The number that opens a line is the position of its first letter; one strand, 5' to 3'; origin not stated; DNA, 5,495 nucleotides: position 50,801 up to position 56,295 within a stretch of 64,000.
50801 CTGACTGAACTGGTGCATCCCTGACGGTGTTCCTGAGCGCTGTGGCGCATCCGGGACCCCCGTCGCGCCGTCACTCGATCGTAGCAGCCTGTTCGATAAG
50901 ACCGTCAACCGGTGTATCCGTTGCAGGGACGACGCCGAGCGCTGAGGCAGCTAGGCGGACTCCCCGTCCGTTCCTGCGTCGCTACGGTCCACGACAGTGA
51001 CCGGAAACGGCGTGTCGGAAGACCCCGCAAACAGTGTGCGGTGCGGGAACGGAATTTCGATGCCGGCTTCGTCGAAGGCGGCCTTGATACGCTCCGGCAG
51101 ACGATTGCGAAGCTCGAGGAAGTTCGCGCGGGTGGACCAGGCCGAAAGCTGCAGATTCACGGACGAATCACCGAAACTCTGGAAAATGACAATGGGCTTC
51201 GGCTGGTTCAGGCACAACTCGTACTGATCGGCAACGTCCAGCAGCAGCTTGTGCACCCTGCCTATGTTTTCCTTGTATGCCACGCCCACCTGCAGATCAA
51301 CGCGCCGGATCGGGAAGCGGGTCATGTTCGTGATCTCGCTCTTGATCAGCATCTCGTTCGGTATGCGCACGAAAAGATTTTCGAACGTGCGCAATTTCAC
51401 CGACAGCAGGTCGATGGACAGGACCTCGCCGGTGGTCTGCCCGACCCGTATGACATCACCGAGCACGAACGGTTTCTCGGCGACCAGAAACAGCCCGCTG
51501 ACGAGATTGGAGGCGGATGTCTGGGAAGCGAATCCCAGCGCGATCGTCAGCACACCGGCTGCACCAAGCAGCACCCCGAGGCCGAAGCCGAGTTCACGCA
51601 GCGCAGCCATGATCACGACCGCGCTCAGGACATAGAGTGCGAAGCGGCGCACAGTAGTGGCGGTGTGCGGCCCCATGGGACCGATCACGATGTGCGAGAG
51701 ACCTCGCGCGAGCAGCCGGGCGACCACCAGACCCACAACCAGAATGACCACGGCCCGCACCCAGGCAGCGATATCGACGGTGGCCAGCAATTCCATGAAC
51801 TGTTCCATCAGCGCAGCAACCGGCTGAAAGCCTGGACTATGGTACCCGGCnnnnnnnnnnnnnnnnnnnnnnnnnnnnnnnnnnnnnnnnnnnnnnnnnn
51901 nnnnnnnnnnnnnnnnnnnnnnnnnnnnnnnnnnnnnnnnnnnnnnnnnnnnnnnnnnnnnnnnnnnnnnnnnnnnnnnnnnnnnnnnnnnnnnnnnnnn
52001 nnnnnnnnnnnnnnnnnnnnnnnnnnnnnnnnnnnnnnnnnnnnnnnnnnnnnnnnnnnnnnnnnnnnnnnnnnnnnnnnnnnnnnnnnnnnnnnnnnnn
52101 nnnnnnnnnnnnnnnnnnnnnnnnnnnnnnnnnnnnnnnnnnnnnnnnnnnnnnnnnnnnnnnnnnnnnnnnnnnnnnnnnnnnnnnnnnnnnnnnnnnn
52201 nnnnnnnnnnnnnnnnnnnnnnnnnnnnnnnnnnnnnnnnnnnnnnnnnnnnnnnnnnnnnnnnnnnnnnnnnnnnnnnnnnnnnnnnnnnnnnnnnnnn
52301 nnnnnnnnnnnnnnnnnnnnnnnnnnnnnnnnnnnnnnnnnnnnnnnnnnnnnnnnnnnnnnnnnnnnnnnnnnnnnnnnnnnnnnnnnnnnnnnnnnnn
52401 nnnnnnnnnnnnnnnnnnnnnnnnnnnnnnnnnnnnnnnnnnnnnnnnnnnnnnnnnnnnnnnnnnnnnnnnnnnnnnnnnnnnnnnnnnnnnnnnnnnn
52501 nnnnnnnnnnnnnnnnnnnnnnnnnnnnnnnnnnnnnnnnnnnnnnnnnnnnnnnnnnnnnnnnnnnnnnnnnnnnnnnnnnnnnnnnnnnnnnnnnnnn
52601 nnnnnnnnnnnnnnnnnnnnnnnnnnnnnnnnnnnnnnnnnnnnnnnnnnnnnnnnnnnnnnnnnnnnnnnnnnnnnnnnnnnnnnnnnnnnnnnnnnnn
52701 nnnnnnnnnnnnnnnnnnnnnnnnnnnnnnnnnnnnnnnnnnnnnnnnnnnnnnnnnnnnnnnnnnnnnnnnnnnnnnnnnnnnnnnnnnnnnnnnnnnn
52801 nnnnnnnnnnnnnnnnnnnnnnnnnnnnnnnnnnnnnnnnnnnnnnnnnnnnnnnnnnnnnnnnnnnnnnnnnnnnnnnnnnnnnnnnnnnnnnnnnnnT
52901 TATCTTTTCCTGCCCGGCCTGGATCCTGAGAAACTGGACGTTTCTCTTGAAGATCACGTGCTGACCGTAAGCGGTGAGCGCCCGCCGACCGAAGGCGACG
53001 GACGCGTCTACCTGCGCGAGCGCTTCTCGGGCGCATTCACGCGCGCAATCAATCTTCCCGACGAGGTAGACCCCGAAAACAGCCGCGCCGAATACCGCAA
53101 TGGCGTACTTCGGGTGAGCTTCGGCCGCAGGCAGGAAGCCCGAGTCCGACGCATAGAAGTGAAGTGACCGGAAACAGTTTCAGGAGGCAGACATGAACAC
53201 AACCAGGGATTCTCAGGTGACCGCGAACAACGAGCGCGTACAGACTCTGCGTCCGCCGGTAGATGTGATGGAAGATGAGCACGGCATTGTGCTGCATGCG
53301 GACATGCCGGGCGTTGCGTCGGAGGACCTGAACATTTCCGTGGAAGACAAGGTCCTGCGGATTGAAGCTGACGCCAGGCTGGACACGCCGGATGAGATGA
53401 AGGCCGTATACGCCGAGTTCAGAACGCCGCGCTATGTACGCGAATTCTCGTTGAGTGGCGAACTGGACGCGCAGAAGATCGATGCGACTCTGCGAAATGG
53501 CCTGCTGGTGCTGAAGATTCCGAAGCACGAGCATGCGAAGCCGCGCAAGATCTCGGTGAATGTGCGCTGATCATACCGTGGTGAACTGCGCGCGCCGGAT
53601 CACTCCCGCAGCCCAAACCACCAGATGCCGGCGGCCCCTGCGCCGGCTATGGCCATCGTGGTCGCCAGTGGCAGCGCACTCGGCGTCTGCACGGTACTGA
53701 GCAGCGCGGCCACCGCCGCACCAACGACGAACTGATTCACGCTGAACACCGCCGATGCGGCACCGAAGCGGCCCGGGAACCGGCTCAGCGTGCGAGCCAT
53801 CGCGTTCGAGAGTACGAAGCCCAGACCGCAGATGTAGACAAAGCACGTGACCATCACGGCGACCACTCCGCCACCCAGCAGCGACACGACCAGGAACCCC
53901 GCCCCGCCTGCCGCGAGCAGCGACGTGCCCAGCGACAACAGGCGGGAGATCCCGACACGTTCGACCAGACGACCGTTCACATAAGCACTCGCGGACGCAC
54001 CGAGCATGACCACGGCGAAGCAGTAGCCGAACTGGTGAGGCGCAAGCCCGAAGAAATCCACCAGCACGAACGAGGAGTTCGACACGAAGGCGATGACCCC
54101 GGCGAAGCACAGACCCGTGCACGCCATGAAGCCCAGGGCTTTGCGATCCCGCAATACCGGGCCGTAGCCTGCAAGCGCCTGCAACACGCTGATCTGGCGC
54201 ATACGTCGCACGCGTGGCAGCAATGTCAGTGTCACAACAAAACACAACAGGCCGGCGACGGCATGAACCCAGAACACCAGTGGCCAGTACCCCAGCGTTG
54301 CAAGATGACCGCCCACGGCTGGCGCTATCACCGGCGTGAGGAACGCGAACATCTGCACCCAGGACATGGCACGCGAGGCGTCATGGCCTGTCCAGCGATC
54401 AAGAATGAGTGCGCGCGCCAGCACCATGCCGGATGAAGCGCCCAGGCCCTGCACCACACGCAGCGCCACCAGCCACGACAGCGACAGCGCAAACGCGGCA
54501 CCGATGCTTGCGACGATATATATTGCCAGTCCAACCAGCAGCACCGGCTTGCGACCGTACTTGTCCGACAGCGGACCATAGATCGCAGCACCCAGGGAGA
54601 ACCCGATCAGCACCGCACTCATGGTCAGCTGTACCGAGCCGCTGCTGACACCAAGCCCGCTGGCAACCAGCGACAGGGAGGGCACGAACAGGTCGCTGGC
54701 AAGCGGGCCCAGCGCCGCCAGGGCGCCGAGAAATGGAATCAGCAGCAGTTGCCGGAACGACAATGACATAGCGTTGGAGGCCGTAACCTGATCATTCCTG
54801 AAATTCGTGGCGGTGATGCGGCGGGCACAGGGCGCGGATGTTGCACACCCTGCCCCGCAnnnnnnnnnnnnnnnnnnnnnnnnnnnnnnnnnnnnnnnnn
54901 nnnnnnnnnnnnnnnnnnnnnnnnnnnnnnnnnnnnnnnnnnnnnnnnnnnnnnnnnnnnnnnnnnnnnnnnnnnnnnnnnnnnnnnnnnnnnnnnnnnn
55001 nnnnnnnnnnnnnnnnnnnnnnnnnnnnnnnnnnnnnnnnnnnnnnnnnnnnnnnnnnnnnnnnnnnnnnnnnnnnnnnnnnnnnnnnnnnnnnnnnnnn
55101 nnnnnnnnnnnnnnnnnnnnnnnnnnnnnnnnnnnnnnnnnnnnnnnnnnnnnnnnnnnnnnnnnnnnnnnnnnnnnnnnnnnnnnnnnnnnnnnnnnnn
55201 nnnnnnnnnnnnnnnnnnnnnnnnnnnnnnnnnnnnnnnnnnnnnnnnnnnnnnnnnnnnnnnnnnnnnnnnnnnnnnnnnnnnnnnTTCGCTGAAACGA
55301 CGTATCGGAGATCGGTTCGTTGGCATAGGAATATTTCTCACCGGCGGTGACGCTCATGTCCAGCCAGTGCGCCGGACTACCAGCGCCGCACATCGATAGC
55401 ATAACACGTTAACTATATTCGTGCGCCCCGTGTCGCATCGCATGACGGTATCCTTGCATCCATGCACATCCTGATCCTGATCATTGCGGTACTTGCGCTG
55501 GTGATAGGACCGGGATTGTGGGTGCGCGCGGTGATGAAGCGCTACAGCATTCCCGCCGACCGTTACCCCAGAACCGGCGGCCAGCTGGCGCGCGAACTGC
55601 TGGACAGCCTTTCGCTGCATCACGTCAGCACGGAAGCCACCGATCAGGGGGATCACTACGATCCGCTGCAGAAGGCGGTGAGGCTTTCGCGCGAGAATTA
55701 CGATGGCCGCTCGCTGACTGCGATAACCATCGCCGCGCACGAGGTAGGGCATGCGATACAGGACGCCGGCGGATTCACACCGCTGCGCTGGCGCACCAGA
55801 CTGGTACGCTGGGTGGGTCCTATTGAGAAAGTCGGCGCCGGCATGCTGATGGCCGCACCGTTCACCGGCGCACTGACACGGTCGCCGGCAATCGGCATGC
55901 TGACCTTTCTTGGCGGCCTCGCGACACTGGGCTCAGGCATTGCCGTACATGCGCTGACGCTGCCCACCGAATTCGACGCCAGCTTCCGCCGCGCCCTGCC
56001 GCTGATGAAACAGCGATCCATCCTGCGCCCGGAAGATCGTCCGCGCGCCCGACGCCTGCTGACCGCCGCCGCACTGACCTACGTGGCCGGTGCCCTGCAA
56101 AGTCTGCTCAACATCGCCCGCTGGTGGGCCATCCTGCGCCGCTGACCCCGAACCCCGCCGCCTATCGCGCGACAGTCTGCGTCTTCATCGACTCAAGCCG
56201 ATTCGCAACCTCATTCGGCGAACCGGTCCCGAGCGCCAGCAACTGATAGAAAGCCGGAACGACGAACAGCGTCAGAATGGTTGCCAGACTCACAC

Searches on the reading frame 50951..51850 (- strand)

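Call 73: search_protein_families(library=pfam, proteins=[window:50951-51850:-], max_evalue=0.00001)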
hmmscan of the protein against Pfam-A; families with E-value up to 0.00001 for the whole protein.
window:50951-51850:- (299 aa): 2 families
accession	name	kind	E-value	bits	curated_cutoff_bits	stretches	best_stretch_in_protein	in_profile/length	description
PF00924.24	MS_channel_2nd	-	3.8e-20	72.2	20.2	1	112-178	2-68/68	Mechanosensitive ion channel, beta-domain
PF21082.3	MS_channel_3rd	-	9.9e-16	58.4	21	1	184-266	1-88/88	Mechanosensitive ion channel MscS, C-terminal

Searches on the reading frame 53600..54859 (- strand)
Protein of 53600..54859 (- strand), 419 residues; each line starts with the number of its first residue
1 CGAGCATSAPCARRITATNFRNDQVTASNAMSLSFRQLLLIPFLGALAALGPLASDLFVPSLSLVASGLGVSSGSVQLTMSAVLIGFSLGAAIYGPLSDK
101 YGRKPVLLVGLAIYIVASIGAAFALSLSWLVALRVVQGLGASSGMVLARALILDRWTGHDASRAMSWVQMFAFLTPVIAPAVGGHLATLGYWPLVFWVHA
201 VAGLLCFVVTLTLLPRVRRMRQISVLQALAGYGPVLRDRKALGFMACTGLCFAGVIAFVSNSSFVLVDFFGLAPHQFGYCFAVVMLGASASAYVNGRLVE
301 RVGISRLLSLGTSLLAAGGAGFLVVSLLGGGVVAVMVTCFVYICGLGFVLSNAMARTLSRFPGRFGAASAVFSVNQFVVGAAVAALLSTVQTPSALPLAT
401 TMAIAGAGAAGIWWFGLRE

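Call 74: search_protein_families(library=pfam, proteins=[window:53600-54859:-], max_evalue=0.00001)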
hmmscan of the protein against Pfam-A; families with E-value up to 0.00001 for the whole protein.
window:53600-54859:- (419 aa): 3 families
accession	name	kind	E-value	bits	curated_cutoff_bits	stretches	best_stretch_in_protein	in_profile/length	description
PF07690.21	MFS_1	-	7.5e-44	150.5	33.4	1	48-382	5-345/347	Major Facilitator Superfamily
PF00083.30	Sugar_tr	-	3.4e-10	39.8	22.3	1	75-212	47-190/452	Sugar (and other) transporter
PF13347.12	MFS_2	-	2.6e-06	26.7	27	0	169-355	148-339/427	MFS/sugar transport protein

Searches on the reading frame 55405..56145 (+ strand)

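Call 74: search_protein_families(library=pfam, proteins=[window:55405-56145:+], max_evalue=0.00001)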
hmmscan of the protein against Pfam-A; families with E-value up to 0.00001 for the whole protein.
window:55405-56145:+ (246 aa): 1 family
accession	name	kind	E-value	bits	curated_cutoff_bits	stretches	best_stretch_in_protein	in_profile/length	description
PF04298.18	Zn_peptidase_2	-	2.3e-57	194.5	27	1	23-244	2-217/218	Putative neutral zinc metallopeptidase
